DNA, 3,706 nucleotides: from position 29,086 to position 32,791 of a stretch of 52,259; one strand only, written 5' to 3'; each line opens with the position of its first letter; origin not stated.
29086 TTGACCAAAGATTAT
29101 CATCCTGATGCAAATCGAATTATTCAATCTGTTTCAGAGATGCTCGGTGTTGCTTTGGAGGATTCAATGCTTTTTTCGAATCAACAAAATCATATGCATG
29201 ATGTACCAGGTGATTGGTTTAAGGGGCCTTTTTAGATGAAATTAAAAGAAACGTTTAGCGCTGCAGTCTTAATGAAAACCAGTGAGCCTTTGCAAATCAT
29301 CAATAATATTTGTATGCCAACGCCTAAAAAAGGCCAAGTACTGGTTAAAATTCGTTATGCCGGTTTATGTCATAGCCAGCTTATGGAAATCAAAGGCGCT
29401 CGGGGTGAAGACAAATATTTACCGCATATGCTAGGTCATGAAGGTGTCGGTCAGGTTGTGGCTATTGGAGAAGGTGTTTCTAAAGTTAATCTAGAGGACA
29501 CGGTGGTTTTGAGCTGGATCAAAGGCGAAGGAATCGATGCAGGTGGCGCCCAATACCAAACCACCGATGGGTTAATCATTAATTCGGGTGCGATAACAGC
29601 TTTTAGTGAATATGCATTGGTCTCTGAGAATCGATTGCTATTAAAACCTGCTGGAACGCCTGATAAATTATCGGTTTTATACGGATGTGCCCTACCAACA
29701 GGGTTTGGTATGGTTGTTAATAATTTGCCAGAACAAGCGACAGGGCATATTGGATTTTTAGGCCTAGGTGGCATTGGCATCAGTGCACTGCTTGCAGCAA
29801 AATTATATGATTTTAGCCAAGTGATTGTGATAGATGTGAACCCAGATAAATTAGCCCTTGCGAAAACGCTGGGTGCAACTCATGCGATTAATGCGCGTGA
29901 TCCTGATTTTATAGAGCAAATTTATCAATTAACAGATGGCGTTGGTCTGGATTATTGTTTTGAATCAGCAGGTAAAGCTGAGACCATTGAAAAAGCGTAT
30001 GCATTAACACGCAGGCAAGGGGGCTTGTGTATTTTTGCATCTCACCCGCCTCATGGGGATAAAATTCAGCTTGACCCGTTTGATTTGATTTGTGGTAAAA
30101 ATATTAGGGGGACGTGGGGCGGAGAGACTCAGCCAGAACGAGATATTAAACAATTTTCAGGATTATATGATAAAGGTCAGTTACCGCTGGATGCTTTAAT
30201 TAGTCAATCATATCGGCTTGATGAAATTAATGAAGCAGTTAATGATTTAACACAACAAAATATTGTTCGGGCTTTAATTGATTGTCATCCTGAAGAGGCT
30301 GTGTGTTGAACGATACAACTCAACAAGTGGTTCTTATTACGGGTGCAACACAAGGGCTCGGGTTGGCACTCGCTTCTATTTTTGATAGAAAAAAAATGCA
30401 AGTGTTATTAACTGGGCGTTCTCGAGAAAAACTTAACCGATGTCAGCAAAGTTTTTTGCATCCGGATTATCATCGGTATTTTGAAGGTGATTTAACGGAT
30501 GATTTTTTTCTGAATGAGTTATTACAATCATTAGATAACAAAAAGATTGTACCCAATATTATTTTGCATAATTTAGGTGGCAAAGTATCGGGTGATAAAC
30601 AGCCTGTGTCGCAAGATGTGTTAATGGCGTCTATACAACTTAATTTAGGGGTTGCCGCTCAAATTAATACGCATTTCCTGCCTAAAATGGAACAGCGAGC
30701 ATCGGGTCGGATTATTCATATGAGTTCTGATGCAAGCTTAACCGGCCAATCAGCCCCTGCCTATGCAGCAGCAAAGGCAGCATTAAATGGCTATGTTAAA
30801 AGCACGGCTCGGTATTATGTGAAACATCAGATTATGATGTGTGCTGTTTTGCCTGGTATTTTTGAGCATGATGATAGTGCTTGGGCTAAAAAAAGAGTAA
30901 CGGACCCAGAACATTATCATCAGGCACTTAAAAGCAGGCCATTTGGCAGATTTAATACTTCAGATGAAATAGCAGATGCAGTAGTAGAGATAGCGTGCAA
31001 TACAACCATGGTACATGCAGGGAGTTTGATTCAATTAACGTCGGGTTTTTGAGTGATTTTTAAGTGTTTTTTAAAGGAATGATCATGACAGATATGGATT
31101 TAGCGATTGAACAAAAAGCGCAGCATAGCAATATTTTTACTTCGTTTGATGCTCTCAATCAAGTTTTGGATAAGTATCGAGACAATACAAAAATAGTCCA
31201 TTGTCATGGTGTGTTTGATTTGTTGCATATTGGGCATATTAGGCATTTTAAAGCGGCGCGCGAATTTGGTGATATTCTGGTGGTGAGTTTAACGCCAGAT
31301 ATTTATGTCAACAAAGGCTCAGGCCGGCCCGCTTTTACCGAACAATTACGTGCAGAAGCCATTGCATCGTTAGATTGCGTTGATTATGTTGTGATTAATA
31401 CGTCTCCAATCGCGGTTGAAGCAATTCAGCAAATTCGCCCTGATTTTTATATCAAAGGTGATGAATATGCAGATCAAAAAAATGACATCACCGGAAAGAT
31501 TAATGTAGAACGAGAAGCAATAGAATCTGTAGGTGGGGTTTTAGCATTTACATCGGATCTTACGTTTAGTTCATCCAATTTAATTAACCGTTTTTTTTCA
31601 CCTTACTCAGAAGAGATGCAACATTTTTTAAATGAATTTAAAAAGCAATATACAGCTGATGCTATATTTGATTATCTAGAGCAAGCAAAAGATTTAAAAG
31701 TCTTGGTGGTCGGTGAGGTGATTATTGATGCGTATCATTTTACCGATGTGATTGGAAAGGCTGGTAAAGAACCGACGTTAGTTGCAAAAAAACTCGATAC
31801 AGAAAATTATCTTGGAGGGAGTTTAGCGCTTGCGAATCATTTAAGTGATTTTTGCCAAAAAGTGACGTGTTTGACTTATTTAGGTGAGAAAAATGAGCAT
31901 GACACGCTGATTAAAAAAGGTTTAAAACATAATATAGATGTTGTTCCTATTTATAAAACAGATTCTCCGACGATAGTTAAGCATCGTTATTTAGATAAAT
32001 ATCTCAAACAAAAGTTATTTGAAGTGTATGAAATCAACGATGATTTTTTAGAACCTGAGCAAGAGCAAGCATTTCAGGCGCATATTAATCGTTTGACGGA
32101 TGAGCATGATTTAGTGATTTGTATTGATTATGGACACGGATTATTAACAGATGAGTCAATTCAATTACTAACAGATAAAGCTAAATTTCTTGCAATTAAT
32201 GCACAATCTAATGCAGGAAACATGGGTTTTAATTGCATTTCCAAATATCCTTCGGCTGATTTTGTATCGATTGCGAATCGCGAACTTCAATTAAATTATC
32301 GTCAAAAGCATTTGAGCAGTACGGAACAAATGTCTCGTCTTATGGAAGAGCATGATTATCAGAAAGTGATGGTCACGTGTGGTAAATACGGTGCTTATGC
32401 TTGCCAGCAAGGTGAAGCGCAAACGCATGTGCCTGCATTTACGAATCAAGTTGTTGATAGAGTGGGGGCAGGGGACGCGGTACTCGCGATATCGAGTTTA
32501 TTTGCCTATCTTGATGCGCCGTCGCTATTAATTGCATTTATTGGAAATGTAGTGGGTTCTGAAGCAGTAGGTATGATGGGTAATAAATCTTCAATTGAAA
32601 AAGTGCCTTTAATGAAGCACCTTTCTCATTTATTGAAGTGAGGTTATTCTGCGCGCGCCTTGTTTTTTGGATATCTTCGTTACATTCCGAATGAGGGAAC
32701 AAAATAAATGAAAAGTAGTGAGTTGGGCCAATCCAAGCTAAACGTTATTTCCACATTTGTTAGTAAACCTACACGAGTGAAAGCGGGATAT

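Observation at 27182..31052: Orphan ThDP E1 alpha/beta pair + Zn-ADH + SDR inside a sugar operon: candidate two-carbon C-branching or unusual acyl-forming module for a surface glycan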

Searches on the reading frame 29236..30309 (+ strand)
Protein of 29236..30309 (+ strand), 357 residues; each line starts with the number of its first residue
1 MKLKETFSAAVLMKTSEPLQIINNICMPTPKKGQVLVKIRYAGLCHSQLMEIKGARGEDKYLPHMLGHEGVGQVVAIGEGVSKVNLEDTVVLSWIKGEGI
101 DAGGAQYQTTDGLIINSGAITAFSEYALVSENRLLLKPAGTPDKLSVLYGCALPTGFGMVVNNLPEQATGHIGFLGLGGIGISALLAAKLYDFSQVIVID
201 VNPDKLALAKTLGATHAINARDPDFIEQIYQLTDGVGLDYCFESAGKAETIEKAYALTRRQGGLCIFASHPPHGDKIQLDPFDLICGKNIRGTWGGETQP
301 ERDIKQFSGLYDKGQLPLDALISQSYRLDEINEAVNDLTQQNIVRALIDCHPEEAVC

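Call 4: search_protein_families(library=pfam, proteins=[window:29236-30309:+])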
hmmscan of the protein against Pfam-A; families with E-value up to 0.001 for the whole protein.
window:29236-30309:+ (357 aa): 3 families
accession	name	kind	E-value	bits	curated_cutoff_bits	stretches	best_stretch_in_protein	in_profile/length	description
PF00107.32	ADH_zinc_N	-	1.1e-25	90.5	31.8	1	179-301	1-117/129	Zinc-binding dehydrogenase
PF08240.17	ADH_N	-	6.2e-16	59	23.5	1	32-138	2-103/104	Alcohol dehydrogenase GroES-like domain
PF13602.12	ADH_zinc_N_2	-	1.9e-07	32.5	27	1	212-340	1-125/134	Zinc-binding dehydrogenase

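Call 5: search_protein_families(library=ncbifam, proteins=[window:29236-30309:+], max_evalue=0.00001)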
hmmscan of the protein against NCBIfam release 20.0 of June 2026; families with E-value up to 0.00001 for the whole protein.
window:29236-30309:+ (357 aa): 20 families
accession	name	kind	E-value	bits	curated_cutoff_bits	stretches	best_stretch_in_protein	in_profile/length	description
TIGR03989.1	Rxyl_3153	subfamily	3.5e-56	191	440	2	96-348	113-368/370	NDMA-dependent alcohol dehydrogenase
TIGR02818.1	adh_III_F_hyde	equivalog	1.5e-53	182.2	543.95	2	97-348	113-366/368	S-(hydroxymethyl)glutathione dehydrogenase/class III alcohol dehydrogenase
TIGR03451.1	mycoS_dep_FDH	equivalog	3.2e-53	180.8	512.9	1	11-348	6-356/358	S-(hydroxymethyl)mycothiol dehydrogenase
TIGR00692.1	tdh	equivalog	2.2e-29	102.6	458.35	1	20-336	11-326/340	L-threonine 3-dehydrogenase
NF041097.1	keto_inos_dh_IolM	equivalog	2.2e-24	85.8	450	2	171-344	209-383/389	scyllo-inosose 3-dehydrogenase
NF003808.0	PRK05396.1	equivalog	4.8e-24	84.9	380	1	16-342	9-332/341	L-threonine 3-dehydrogenase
NF006940.0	PRK09422.1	equivalog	1.6e-22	79.9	344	1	9-343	3-327/338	alcohol dehydrogenase AdhP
TIGR03366.1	HpnZ_proposed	hypoth_equivalog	2e-22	79.8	328.1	2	130-330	118-314/315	putative phosphonate catabolism associated alcohol dehydrogenase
NF007642.0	PRK10309.1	equivalog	5.9e-21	75.1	550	1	11-342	4-337/347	galactitol-1-phosphate 5-dehydrogenase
TIGR02824.1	quinone_pig3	subfamily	1.3e-20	73.6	296.8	1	23-284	18-252/325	putative NAD(P)H quinone oxidoreductase, PIG3 family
NF010344.0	PRK13771.1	subfamily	1.5e-19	70.2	349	1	9-347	3-330/334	putative alcohol dehydrogenase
NF041172.1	AcrlCoa_red_Thmprot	equivalog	6.7e-19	68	500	1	10-342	3-325/334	acryloyl-CoA reductase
NF007489.0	PRK10083.1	equivalog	5.3e-18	65.1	376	1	13-256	6-247/339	Zn-dependent oxidoreductase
NF047908.1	AldhRedAhr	equivalog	1.7e-16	60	470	1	31-339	27-323/335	NADPH-dependent aldehyde reductase Ahr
NF007375.0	PRK09880.1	equivalog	1.5e-13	50.3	469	1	171-337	172-329/344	L-idonate 5-dehydrogenase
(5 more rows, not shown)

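Call 65: search_solved_structures(query=window:29236-30309:+, max_evalue=1e-20)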
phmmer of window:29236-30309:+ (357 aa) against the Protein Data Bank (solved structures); distinct sequences matched with E-value up to 1e-20: 90 (the best 60 are shown).
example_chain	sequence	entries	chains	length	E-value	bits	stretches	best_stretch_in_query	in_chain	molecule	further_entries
8gv3_A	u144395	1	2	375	6.8e-43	150.1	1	96-345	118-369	Alcohol dehydrogenase class-3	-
1mc5_A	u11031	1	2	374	7.4e-43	149.9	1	96-345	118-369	Alcohol dehydrogenase class III chi chain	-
3qj5_A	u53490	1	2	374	7.5e-43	149.9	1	96-345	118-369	Alcohol dehydrogenase class-3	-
1m6h_A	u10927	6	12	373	7.5e-43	149.9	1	96-345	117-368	Glutathione-dependent formaldehyde dehydrogenase | alcohol dehydrogenase class III chi chain | HUMAN CHICHI ALCOHOL DEHYDROGENASE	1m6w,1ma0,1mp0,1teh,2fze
5tnx_A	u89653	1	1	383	3.3e-42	147.8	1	119-339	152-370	Alcohol dehydrogenase zinc-binding domain protein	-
2fzw_A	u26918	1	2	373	9.8e-42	146.3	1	96-345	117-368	Alcohol dehydrogenase class III chi chain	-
1f8f_A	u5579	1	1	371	1.5e-40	142.3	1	109-339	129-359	BENZYL ALCOHOL DEHYDROGENASE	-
1hdy_A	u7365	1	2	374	1.5e-37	132.5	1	120-345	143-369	ALCOHOL DEHYDROGENASE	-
7aas_A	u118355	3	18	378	1.9e-37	132.2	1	97-340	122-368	S-(hydroxymethyl)glutathione dehydrogenase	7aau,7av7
4l0q_A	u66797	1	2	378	2.2e-37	131.9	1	119-350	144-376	Alcohol dehydrogenase class-3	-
3uko_A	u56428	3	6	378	7.3e-37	130.2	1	119-350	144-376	Alcohol dehydrogenase class-3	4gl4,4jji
8co4_A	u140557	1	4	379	7.3e-37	130.2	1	119-350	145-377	Alcohol dehydrogenase class-3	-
1ht0_A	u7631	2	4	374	1.2e-36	129.5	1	117-345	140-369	CLASS I ALCOHOL DEHYDROGENASE 3, GAMMA SUBUNIT | Alcohol dehydrogenase gamma chain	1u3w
1deh_A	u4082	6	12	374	1.8e-36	129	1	120-345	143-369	HUMAN BETA1 ALCOHOL DEHYDROGENASE | ALCOHOL DEHYDROGENASE | CLASS I ALCOHOL DEHYDROGENASE 1, BETA SUBUNIT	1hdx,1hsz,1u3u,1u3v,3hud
1hso_A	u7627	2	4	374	2.9e-36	128.3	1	119-345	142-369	CLASS I ALCOHOL DEHYDROGENASE 1, ALPHA SUBUNIT | Alcohol dehydrogenase alpha chain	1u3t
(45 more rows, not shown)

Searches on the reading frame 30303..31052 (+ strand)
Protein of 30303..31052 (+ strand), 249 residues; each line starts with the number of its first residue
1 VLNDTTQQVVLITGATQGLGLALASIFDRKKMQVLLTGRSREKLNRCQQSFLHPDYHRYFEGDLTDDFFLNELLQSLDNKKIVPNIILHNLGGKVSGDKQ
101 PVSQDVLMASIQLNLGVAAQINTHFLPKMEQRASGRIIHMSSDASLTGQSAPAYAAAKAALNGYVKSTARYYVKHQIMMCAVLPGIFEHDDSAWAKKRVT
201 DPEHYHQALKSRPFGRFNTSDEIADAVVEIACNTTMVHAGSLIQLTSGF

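Call 4: search_protein_families(library=pfam, proteins=[window:30303-31052:+])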
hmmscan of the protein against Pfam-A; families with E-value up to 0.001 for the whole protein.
window:30303-31052:+ (249 aa): 2 families
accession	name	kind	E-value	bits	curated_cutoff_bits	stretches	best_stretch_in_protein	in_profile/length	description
PF00106.31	adh_short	-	3.7e-28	98.8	26.6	1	8-188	1-183/195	short chain dehydrogenase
PF13561.12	adh_short_C2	-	2.1e-23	83.6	27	1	14-245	1-231/236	Enoyl-(Acyl carrier protein) reductase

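Call 5: search_protein_families(library=ncbifam, proteins=[window:30303-31052:+], max_evalue=0.00001)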
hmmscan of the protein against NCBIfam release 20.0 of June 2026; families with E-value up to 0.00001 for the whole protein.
window:30303-31052:+ (249 aa): 178 families (the best 25 are shown)
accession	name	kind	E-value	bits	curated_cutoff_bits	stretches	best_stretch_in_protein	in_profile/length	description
NF009466.0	PRK12826.1-2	subfamily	1.2e-27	97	222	1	6-244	2-239/248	3-oxoacyl-ACP reductase FabG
NF005753.0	PRK07577.1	equivalog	2.7e-27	95.8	310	1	6-244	2-227/237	SDR family oxidoreductase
NF005095.0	PRK06523.1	subfamily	3.9e-26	92.1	231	1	5-235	8-243/261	oxidoreductase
NF005474.0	PRK07074.1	equivalog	2.5e-24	86.3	361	1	6-245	2-238/259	SDR family oxidoreductase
NF047420.2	EF_P_mod_YmfI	equivalog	3.3e-24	85.9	238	1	10-248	2-234/236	elongation factor P 5-aminopentanone reductase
NF005672.0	PRK07454.1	equivalog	1.4e-23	83.4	234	1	6-197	5-196/241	SDR family oxidoreductase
TIGR01830.1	3oxo_ACP_reduc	equivalog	1.6e-23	83.7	297.75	1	10-248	1-237/239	3-oxoacyl-[acyl-carrier-protein] reductase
NF053701.1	CsHdxCHCADhChcB2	equivalog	5.1e-23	81.9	350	1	7-248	3-241/245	cis-4-hydroxycyclohexanecarboxylate dehydrogenase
NF004198.0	PRK05653.1-3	equivalog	5.6e-23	81.7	296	1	6-248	6-245/248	3-oxoacyl-ACP reductase FabG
NF005559.1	PRK07231.1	subfamily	6.7e-23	81.5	215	1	6-240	3-238/249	glucose 1-dehydrogenase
NF005893.0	PRK07856.1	equivalog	8e-23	81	255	1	4-246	6-238/255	SDR family oxidoreductase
NF004791.0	PRK06138.1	equivalog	1.5e-22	80.1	312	1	6-248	4-248/252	SDR family oxidoreductase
NF004778.0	PRK06124.1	equivalog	3.3e-22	79.1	303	1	7-243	11-246/256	SDR family oxidoreductase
NF005118.0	PRK06550.1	equivalog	5.5e-22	78.8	270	1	5-248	3-232/236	3-oxoacyl-ACP reductase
NF049979.1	AlphHSDSHdhA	equivalog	6.6e-22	78.2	350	1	7-249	3-246/258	7alpha-hydroxysteroid dehydrogenase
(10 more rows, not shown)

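Call 69: search_solved_structures(query=window:30303-31052:+, max_evalue=1e-25)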
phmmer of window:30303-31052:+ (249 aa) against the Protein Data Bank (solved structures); distinct sequences matched with E-value up to 1e-25: 0.

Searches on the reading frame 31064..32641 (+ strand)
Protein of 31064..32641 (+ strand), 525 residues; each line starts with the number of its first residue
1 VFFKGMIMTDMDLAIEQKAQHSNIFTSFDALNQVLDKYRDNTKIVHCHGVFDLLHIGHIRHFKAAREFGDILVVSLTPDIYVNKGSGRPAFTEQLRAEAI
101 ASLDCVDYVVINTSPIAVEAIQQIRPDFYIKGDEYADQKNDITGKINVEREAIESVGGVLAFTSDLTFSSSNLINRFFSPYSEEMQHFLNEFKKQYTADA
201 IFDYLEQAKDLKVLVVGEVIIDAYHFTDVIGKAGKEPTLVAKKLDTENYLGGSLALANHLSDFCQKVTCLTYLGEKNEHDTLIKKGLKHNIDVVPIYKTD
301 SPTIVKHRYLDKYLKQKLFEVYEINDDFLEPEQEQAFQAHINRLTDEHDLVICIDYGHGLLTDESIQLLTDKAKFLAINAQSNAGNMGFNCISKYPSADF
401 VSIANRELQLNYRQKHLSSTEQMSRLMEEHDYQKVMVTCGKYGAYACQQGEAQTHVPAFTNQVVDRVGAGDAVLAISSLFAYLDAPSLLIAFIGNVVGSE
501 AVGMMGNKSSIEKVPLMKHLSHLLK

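Call 4: search_protein_families(library=pfam, proteins=[window:31064-32641:+])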
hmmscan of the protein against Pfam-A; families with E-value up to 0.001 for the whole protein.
window:31064-32641:+ (525 aa): 2 families
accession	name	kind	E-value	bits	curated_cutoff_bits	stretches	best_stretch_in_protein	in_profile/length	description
PF00294.29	PfkB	-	2.2e-17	63.8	25.8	1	212-506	3-294/302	pfkB family carbohydrate kinase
PF01467.32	CTP_transf_like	-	1.6e-12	48.2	21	1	48-154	3-110/133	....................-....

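Call 5: search_protein_families(library=ncbifam, proteins=[window:31064-32641:+], max_evalue=0.00001)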
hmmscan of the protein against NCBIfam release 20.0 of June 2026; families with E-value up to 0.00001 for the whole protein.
window:31064-32641:+ (525 aa): 11 families
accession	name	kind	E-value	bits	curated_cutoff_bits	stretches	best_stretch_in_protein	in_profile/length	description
NF008454.0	PRK11316.1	equivalog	4e-44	151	521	2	10-176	307-470/475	bifunctional D-glycero-beta-D-manno-heptose-7-phosphate kinase/D-glycero-beta-D-manno-heptose 1-phosphate adenylyltransferase HldE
TIGR02198.1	rfaE_dom_I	equivalog_domain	6.4e-34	117.5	345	1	206-508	3-303/315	D-glycero-beta-D-manno-heptose-7-phosphate kinase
TIGR02199.1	rfaE_dom_II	equivalog_domain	7.5e-28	97.2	181.5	1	38-176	6-141/144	D-glycero-beta-D-manno-heptose 1-phosphate adenylyltransferase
TIGR02152.1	D_ribokin_bact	equivalog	3.4e-10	39.8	299.65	1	411-511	191-290/298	ribokinase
TIGR00125.1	cyt_tran_rel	domain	3.8e-10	39.8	27.7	1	45-107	2-63/65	adenylyltransferase/cytidyltransferase family protein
TIGR01518.1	g3p_cytidyltrns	equivalog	1.3e-08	35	165.4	1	47-137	3-94/125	glycerol-3-phosphate cytidylyltransferase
NF006957.1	PRK09434.1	equivalog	3.6e-08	33.3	450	1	397-475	179-254/302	fructokinase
NF041332.1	KDG_KDGal_kin_Halo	equivalog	2e-06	27.5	440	1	396-474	188-264/320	bifunctional 2-dehydro-3-deoxygluconokinase/2-dehydro-3-deoxygalactonokinase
NF041320.1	pfkB_Halo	equivalog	2.1e-06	27.4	400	1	420-484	196-258/302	1-phosphofructokinase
TIGR03168.1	1-PFK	subfamily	3.1e-06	26.3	216.4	0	415-502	196-282/305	hexose kinase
TIGR03828.1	pfkB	equivalog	3.6e-06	26.2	292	1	415-479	196-259/305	1-phosphofructokinase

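Call 68: search_solved_structures(query=window:31064-32641:+, max_evalue=0.000001)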
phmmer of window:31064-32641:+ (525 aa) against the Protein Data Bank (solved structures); distinct sequences matched with E-value up to 0.000001: 4.
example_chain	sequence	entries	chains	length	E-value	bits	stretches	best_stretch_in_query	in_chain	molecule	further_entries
3elb_A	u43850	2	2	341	5.7e-13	51.9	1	45-135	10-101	Ethanolamine-phosphate cytidylyltransferase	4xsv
5x9q_A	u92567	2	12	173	8.9e-13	51.3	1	43-135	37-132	Putative cytidylyltransferase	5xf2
3glv_A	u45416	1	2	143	6.2e-11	45.2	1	47-150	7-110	Lipopolysaccharide core biosynthesis protein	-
4e84_A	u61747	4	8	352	5.7e-10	42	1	206-507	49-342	D-beta-D-heptose 7-phosphate kinase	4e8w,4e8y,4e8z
